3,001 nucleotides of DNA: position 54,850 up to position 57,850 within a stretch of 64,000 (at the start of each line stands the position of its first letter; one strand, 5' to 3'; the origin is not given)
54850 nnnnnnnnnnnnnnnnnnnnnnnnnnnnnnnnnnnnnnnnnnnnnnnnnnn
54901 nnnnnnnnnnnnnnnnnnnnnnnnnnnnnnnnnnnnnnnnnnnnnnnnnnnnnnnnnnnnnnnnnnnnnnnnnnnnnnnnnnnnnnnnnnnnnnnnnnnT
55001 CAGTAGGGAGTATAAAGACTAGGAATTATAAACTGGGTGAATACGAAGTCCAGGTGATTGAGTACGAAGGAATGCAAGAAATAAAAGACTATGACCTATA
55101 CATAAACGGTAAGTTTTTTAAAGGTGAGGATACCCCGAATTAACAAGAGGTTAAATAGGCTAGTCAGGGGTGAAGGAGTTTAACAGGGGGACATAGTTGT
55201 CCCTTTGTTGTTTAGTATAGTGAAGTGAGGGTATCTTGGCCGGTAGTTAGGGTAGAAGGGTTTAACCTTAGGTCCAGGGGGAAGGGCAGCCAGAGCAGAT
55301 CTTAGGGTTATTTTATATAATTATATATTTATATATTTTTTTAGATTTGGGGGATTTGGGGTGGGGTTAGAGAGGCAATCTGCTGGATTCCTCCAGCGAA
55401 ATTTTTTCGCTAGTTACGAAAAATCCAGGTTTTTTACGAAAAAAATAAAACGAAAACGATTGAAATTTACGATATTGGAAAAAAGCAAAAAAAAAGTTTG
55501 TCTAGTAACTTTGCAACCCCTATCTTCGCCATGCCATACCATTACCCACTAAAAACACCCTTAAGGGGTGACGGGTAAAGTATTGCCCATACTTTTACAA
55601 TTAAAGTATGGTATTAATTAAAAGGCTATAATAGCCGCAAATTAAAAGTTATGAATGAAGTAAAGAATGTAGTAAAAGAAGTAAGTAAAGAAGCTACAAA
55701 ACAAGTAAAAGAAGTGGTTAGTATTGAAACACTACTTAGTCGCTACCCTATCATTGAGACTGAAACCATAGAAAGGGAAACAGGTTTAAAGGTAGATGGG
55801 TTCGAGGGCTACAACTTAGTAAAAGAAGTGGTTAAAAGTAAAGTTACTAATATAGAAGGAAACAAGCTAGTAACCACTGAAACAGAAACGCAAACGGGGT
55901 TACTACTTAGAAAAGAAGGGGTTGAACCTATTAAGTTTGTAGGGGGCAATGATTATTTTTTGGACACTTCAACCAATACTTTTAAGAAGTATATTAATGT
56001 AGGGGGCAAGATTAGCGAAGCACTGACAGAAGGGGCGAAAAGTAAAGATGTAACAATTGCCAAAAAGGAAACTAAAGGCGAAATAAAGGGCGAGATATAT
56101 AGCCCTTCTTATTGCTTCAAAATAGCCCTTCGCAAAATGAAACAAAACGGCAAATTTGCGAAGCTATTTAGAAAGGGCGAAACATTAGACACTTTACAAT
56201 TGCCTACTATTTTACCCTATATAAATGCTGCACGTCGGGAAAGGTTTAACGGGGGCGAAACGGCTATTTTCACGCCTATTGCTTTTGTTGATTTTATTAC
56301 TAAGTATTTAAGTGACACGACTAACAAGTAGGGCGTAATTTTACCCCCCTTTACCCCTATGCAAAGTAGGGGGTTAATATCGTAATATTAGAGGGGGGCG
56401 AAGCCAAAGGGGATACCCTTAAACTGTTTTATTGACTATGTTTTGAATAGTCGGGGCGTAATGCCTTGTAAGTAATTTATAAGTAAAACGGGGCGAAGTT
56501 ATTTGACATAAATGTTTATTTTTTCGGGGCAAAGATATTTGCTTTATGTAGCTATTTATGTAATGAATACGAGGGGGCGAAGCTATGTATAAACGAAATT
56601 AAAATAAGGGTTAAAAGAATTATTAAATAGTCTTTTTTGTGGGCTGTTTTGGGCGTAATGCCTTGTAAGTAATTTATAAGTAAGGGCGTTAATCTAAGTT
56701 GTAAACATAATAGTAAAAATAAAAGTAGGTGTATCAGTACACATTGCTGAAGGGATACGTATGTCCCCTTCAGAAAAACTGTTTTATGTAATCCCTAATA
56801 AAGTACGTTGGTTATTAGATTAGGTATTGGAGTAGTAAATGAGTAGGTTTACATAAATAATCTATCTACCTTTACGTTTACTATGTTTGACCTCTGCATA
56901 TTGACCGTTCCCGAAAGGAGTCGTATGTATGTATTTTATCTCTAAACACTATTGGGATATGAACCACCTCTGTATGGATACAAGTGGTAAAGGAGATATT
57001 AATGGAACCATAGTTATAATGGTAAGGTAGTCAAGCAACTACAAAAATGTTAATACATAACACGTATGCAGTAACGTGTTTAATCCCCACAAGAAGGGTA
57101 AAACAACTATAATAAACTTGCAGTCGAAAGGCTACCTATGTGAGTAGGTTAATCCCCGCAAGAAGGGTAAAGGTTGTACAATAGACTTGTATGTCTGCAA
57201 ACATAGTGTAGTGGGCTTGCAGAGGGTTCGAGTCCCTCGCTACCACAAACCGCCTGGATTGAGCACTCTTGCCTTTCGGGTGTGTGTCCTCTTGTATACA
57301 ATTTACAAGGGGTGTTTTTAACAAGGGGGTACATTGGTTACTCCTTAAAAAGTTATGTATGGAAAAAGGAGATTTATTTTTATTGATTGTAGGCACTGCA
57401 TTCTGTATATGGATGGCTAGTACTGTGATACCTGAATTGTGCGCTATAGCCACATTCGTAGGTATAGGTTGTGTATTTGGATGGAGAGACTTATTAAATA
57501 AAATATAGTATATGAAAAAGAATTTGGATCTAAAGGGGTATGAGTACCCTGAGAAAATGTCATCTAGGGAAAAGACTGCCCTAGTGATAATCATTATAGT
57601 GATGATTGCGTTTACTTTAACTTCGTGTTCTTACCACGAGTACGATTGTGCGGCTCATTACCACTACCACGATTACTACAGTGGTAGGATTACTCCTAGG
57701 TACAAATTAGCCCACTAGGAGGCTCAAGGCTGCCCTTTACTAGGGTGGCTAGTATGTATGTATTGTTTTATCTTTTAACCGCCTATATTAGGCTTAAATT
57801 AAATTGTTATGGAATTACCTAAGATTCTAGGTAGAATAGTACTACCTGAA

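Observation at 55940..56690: Irregular array of at least 12 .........-type repeats that starts inside an ORF and runs into the downstream non-coding DNA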

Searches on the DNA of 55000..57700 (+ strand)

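Call 7: search_dna_similar(query=window:55100-57200:+, collection=phages, mode=distant)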
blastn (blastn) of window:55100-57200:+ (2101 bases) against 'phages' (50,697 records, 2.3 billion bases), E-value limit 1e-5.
No match.

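Call 19: search_rna_families(source=window, start=55000, end=57700, threshold=evalue, max_evalue=10, show_alignments=3)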
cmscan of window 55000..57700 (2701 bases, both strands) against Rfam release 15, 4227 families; matches with E-value up to 10: 3.
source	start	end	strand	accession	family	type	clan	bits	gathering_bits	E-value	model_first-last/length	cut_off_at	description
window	57287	57370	-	RF04285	mir-660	Gene; miRNA;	-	19.4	73.3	1.2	1-76/76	no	mir-660 microRNA precursor family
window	57222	57238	-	RF04351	Plastid-psbl-rps4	Cis-reg;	-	17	68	4.3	9-25/53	no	Plastid-psbl-rps4 3UTR RNA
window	57414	57452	+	RF00317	snoZ163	Gene; snRNA; snoRNA; CD-box;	-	16.9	39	3.7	1-90/90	no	Small nucleolar RNA Z163/Z177 family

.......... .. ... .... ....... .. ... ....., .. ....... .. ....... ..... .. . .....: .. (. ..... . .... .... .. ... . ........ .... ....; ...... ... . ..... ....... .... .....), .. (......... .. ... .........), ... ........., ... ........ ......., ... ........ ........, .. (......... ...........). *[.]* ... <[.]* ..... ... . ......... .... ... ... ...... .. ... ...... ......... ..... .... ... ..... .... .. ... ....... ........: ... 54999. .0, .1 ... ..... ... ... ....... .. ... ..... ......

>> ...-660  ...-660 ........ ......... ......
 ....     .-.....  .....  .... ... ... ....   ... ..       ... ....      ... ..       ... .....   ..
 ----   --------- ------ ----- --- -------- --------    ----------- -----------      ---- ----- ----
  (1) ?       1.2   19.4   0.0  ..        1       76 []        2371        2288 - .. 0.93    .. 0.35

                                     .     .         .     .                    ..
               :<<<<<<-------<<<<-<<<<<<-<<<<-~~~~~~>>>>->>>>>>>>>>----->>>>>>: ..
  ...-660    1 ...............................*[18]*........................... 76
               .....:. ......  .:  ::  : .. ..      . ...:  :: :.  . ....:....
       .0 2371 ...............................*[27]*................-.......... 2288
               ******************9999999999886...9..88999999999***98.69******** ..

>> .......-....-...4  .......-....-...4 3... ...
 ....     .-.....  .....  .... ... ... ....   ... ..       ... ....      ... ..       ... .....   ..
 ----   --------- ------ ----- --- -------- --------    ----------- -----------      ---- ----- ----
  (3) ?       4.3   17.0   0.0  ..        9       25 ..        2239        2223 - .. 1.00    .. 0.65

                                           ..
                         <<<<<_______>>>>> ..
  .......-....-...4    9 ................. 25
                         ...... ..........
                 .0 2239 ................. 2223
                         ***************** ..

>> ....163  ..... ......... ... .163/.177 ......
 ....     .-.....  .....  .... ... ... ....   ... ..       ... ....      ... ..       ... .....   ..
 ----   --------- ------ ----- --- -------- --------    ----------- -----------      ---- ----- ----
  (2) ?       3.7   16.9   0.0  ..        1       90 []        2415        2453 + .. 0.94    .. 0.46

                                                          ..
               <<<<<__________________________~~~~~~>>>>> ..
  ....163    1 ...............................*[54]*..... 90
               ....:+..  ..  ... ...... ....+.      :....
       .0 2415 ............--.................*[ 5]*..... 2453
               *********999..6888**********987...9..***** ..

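Call 77: search_dna_similar(query=window:55100-57400:+, collection=plasmids, mode=distant, max_evalue=0.001)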
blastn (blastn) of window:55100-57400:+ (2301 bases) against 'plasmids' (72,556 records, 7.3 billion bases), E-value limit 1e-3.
No match.
